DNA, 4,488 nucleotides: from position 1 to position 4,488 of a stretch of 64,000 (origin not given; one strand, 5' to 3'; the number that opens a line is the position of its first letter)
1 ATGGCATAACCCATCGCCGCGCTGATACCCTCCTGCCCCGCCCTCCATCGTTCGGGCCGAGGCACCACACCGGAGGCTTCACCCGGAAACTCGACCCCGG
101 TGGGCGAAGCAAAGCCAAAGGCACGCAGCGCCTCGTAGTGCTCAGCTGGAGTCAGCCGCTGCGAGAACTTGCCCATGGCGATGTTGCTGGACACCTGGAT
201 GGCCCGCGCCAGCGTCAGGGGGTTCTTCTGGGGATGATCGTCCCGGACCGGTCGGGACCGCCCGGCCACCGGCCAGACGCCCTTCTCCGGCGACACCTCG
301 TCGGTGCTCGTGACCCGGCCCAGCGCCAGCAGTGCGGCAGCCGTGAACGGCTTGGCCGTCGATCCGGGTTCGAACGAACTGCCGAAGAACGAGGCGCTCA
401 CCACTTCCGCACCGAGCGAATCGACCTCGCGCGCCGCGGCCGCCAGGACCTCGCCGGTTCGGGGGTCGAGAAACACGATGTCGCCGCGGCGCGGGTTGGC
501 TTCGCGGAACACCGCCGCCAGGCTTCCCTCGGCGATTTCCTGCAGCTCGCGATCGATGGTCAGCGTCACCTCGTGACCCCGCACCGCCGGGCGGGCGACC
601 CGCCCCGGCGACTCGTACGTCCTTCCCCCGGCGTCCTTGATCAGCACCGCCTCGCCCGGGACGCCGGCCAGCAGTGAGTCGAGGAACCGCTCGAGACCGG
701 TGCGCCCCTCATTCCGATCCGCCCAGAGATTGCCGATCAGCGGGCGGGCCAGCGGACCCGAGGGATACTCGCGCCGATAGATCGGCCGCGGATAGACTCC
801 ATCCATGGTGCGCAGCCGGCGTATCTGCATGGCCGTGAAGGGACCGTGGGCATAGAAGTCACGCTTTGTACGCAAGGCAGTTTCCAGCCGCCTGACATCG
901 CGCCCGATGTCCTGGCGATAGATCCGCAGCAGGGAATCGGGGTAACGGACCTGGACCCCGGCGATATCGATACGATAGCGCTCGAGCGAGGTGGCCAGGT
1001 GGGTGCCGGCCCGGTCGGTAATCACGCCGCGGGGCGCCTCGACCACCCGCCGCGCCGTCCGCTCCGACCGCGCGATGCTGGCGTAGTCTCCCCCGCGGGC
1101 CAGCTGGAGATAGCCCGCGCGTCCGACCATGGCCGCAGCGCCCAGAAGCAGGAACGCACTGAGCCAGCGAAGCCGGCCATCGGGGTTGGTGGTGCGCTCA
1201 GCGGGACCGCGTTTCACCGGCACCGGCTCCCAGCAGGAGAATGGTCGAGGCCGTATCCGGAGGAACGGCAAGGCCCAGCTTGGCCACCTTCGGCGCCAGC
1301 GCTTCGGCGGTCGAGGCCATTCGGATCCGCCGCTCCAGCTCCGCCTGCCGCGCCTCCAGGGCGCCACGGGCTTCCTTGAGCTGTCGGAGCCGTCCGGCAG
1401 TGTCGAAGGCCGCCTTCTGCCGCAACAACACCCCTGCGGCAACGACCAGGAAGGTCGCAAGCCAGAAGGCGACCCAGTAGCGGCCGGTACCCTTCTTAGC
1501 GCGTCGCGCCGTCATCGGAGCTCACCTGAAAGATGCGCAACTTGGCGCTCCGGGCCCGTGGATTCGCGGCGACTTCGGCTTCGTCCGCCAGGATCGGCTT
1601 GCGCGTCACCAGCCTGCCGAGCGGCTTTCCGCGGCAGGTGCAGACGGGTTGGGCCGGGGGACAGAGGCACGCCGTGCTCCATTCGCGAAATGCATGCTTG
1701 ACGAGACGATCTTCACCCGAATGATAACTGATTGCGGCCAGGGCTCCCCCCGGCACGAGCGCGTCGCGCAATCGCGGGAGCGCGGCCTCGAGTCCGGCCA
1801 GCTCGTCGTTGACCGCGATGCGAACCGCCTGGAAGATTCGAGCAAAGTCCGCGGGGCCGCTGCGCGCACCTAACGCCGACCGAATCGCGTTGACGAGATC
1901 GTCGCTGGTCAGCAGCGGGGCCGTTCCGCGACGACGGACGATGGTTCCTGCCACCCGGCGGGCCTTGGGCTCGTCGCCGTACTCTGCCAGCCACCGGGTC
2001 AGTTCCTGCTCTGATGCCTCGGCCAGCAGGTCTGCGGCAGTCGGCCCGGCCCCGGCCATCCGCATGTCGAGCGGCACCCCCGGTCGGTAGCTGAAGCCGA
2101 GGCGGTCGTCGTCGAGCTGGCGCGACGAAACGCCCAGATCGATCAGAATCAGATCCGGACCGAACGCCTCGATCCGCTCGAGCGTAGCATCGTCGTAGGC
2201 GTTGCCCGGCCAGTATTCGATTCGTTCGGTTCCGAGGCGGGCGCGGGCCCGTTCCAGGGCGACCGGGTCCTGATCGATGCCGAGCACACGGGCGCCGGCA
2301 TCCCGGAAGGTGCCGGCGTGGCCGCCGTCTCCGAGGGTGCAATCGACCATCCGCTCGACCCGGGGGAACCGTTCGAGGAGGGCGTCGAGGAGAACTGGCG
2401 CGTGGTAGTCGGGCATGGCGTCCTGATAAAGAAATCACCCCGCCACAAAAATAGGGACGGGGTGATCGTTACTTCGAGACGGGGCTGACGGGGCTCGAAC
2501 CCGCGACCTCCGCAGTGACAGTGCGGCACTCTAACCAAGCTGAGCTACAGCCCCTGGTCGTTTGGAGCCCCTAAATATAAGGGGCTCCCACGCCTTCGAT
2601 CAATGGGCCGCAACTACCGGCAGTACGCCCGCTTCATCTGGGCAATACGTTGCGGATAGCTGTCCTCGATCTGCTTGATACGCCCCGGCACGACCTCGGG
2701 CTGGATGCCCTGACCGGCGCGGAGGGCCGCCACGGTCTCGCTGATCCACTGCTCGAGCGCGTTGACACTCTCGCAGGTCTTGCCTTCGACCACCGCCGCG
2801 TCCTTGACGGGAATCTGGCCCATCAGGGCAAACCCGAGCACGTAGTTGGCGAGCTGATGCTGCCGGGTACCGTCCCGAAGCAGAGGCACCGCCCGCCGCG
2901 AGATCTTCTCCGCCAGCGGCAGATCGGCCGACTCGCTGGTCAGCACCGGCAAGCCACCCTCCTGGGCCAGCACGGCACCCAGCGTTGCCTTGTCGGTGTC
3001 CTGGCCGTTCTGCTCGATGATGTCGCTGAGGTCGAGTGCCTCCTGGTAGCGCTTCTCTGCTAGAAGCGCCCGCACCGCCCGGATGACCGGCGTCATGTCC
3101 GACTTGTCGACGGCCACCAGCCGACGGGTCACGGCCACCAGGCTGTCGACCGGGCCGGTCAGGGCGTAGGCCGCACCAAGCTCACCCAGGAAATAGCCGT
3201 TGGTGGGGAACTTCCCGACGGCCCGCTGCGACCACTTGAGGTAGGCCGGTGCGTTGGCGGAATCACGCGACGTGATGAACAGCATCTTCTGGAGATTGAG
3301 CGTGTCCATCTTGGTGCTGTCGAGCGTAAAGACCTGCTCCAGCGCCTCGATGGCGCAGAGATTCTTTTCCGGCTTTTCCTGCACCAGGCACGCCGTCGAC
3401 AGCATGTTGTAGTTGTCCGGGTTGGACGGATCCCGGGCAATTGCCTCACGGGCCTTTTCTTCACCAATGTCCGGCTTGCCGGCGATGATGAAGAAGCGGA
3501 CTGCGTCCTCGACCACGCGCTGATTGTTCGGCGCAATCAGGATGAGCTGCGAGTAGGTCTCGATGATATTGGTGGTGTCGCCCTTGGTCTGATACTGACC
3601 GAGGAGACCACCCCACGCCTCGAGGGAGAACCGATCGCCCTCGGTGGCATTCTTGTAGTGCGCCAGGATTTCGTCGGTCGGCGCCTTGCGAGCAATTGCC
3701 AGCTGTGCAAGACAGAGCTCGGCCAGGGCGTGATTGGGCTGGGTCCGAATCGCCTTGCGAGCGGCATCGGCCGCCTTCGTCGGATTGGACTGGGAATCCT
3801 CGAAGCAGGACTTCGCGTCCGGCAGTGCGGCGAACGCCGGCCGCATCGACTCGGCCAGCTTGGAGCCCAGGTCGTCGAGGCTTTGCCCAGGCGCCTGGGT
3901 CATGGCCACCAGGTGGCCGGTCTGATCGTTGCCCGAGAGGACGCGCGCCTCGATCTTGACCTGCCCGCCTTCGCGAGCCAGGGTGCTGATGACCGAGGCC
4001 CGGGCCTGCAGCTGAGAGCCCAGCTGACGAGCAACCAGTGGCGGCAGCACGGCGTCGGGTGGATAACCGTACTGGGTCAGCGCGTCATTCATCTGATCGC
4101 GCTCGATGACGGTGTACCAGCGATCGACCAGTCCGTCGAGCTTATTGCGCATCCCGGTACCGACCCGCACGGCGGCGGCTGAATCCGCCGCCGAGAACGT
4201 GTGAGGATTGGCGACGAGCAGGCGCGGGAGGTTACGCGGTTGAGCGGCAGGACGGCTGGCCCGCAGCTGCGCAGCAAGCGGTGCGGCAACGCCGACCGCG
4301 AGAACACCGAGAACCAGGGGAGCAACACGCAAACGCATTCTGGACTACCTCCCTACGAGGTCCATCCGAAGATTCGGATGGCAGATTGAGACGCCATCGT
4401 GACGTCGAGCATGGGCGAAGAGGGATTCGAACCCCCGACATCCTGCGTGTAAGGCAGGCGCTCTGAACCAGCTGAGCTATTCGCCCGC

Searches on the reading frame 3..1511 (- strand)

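Call 75: search_protein_families(library=pfam, proteins=[window:3-1511:-], max_evalue=0.001)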
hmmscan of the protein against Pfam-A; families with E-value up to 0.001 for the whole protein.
window:3-1511:- (503 aa): 2 families
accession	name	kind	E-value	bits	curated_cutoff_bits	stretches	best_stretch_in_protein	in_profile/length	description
PF00905.27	Transpeptidase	-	2e-23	83.5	22.1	1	345-501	3-157/299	Penicillin binding protein transpeptidase domain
PF03717.20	PBP_dimer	-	4e-10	40.8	24.4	1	157-298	2-175/180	Penicillin-binding Protein dimerisation domain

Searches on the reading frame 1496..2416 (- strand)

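Call 75: search_protein_families(library=pfam, proteins=[window:1496-2416:-], max_evalue=0.001)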
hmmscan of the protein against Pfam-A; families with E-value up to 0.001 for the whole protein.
window:1496-2416:- (306 aa): 2 families
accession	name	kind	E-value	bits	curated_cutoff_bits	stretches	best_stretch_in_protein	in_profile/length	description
PF01795.25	Methyltransf_5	-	5.9e-77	259.6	27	1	5-297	4-307/309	MraW methylase family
PF13649.12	Methyltransf_25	-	0.001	20.2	27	0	25-73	3-55/97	Methyltransferase domain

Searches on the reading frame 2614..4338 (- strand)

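Call 75: search_protein_families(library=pfam, proteins=[window:2614-4338:-], max_evalue=0.001)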
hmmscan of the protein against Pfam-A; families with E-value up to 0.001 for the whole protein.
window:2614-4338:- (574 aa): 3 families
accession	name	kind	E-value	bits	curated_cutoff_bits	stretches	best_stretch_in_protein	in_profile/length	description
PF13428.12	TPR_14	-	1.6e-07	31.7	23.5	0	185-213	16-44/44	Tetratricopeptide repeat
PF13431.12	TPR_17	-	2.9e-05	24.4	24.4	0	297-323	3-29/34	Tetratricopeptide repeat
PF23914.1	TPR_CcmH_CycH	-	6.3e-05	23.3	42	0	183-272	63-154/158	Cytochrome c-type biogenesis protein H TPR domain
